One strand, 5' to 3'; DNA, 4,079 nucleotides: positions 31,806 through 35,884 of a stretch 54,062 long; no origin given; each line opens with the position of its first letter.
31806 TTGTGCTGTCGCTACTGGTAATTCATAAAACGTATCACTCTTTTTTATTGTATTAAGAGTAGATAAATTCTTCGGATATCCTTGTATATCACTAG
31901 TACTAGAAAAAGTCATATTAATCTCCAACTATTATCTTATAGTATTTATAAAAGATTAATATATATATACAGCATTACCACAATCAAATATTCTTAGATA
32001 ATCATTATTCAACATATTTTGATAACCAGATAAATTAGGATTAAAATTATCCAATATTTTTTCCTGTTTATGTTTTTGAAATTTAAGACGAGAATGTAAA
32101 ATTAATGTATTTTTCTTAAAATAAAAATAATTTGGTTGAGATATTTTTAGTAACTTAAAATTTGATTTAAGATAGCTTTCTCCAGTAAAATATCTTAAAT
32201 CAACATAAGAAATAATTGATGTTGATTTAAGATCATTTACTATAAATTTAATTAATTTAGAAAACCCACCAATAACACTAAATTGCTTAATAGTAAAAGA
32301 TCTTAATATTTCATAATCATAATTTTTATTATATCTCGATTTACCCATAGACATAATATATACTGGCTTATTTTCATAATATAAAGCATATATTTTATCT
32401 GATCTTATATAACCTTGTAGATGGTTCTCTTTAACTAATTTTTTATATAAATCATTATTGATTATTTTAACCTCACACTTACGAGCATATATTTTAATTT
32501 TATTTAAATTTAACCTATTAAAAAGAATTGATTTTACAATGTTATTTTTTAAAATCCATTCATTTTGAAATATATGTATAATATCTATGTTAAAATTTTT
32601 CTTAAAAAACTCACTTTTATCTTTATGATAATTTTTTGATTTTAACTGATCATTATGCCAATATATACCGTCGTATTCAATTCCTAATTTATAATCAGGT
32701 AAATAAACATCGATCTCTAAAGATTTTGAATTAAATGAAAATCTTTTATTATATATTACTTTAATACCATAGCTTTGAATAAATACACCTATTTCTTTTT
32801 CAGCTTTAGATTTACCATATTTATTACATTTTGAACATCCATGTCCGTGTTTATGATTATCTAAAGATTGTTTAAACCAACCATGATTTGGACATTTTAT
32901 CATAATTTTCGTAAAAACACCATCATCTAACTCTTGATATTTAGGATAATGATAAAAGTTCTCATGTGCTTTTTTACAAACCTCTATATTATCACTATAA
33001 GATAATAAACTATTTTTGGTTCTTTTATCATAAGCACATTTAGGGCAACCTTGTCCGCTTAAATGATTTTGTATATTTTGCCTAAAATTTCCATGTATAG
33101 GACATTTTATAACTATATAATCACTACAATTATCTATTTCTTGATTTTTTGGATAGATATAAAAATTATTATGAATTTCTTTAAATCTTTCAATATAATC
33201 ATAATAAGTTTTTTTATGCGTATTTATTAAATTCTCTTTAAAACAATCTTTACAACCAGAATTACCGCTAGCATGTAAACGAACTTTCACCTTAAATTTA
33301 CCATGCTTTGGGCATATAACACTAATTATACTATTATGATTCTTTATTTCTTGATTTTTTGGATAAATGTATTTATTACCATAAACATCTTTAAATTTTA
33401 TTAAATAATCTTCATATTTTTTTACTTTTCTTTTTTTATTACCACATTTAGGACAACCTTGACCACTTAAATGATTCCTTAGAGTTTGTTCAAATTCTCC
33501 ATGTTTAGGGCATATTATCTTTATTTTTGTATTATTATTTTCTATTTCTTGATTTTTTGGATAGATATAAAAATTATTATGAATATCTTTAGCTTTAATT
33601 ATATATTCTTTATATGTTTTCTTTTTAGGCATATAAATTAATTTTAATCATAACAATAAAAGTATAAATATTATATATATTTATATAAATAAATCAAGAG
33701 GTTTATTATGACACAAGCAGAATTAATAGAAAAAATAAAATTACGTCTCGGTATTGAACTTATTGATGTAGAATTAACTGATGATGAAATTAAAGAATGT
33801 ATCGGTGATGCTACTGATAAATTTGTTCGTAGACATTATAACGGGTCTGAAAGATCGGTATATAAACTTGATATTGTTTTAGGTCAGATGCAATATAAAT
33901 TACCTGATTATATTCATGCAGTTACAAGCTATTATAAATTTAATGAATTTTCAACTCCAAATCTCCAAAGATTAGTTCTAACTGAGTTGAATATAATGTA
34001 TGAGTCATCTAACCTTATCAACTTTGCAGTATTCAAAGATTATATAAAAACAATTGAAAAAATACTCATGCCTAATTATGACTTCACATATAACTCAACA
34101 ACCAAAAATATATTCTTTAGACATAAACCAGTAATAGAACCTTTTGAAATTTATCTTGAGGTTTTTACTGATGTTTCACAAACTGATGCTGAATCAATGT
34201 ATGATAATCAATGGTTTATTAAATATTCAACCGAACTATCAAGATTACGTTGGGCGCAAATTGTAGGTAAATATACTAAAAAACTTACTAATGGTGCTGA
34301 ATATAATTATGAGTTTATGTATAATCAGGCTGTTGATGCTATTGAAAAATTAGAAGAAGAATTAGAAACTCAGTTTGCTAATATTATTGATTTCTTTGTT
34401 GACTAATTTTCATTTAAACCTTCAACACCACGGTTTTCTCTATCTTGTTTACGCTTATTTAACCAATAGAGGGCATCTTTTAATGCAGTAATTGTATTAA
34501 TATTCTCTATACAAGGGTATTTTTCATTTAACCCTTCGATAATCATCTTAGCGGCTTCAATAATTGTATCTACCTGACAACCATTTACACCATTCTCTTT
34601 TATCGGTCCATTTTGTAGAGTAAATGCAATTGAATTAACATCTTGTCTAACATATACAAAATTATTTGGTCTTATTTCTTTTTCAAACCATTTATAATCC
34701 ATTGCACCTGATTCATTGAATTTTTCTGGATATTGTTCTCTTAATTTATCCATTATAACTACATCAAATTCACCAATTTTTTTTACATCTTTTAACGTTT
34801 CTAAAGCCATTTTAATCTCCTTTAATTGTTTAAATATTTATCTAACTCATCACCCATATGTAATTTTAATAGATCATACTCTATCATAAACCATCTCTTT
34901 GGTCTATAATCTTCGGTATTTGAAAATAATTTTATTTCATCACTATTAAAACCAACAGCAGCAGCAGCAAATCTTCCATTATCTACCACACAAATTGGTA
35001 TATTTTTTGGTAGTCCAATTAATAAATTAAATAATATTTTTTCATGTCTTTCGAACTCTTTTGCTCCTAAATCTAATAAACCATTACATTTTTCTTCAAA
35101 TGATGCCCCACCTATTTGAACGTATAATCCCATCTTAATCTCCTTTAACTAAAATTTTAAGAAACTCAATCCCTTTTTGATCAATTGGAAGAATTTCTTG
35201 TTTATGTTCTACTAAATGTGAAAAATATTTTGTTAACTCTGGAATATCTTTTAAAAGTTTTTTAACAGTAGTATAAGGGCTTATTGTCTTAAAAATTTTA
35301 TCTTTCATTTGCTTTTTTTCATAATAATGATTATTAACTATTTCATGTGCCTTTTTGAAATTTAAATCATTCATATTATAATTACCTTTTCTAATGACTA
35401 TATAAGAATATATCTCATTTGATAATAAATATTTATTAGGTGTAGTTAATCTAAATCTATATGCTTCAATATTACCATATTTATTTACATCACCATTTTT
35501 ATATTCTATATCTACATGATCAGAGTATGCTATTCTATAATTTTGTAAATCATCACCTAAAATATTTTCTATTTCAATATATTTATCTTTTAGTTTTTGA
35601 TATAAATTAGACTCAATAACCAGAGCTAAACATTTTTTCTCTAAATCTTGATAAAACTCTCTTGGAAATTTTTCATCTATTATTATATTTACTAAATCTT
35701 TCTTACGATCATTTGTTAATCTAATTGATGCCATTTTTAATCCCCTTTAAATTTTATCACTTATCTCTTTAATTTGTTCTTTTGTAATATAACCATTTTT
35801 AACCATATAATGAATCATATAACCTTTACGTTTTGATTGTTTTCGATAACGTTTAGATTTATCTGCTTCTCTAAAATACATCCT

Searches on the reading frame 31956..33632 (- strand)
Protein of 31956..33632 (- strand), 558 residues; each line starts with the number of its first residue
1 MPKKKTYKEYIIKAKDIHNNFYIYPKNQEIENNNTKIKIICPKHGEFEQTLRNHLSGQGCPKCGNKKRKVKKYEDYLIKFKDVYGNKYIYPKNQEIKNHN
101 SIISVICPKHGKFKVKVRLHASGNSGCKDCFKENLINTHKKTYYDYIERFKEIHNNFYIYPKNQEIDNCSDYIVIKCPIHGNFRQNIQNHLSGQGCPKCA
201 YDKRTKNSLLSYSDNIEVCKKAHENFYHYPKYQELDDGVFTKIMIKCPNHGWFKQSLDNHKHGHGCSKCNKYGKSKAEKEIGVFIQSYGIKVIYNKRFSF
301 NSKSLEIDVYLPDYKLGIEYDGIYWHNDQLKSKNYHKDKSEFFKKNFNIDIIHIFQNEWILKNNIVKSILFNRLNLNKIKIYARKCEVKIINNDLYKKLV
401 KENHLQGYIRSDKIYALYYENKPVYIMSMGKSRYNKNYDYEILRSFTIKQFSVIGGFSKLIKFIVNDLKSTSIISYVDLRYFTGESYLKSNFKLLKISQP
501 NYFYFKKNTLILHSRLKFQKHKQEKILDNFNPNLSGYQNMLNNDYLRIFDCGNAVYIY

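Call 15: search_protein_families(library=phrogs, proteins=[window:31956-33632:-], max_evalue=0.001)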
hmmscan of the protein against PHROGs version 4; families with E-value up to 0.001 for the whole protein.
window:31956-33632:- (558 aa): 6 families
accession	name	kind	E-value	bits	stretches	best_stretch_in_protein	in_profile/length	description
phrog_559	-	DNA, RNA and nucleotide metabolism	2.7e-123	413.9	2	164-558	204-599/607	HNH endonuclease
phrog_3339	-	DNA, RNA and nucleotide metabolism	9.9e-83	280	1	18-557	55-532/536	homing endonuclease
phrog_681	-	DNA, RNA and nucleotide metabolism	2.7e-40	139.5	2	4-137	301-433/576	endonuclease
phrog_29804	-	unknown function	1.4e-33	117.7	1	292-557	260-529/534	-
phrog_4605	-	unknown function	4.4e-24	86.1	3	10-68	52-110/151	-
phrog_9902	-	unknown function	2.7e-11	44.4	1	234-353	39-149/210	-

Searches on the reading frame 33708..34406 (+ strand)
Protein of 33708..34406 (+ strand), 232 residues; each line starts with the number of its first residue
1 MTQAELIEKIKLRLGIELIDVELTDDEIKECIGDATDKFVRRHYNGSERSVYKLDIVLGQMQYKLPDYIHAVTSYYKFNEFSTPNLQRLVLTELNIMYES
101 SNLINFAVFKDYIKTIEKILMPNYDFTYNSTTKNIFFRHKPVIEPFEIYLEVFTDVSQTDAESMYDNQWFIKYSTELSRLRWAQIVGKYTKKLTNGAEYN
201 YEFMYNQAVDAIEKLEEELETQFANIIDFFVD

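Call 15: search_protein_families(library=phrogs, proteins=[window:33708-34406:+], max_evalue=0.001)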
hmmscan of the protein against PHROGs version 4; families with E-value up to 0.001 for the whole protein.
window:33708-34406:+ (232 aa): 1 family
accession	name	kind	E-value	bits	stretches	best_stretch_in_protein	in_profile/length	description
phrog_211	-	connector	2e-23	83.6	1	3-224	727-964/976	head-tail adaptor Ad2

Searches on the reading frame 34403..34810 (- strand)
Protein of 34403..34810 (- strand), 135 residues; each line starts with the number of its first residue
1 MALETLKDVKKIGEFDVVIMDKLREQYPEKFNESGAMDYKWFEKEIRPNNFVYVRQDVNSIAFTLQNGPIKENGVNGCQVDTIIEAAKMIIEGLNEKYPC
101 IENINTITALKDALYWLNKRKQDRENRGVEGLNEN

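Call 15: search_protein_families(library=phrogs, proteins=[window:34403-34810:-], max_evalue=0.001)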
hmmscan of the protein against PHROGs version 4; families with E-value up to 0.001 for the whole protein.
window:34403-34810:- (135 aa): 3 families
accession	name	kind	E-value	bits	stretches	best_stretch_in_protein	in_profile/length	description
phrog_2428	-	unknown function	3.9e-20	73.3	1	38-134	41-130/131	-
phrog_23843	-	unknown function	4.9e-07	30.6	1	57-132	120-196/200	-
phrog_22140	-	unknown function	1.3e-05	25.9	1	59-132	152-226/230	-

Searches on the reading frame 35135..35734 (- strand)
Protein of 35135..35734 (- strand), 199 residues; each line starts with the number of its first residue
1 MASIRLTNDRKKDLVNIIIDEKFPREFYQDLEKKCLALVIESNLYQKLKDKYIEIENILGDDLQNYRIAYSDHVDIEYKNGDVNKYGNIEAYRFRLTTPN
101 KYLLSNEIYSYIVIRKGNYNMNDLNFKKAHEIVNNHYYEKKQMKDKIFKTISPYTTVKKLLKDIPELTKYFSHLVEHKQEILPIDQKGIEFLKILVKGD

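Call 13: search_protein_families(library=pfam, proteins=[window:35135-35734:-], max_evalue=0.01)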
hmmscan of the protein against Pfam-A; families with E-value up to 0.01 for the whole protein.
window:35135-35734:- (199 aa): 1 family
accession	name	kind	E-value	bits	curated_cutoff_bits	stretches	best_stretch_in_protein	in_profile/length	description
PF18757.6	Nmad5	-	0.00026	21.5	27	1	5-182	2-191/206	Nucleotide modification associated domain 5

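Call 15: search_protein_families(library=phrogs, proteins=[window:35135-35734:-], max_evalue=0.001)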
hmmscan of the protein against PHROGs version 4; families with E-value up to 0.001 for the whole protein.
window:35135-35734:- (199 aa): 0 families
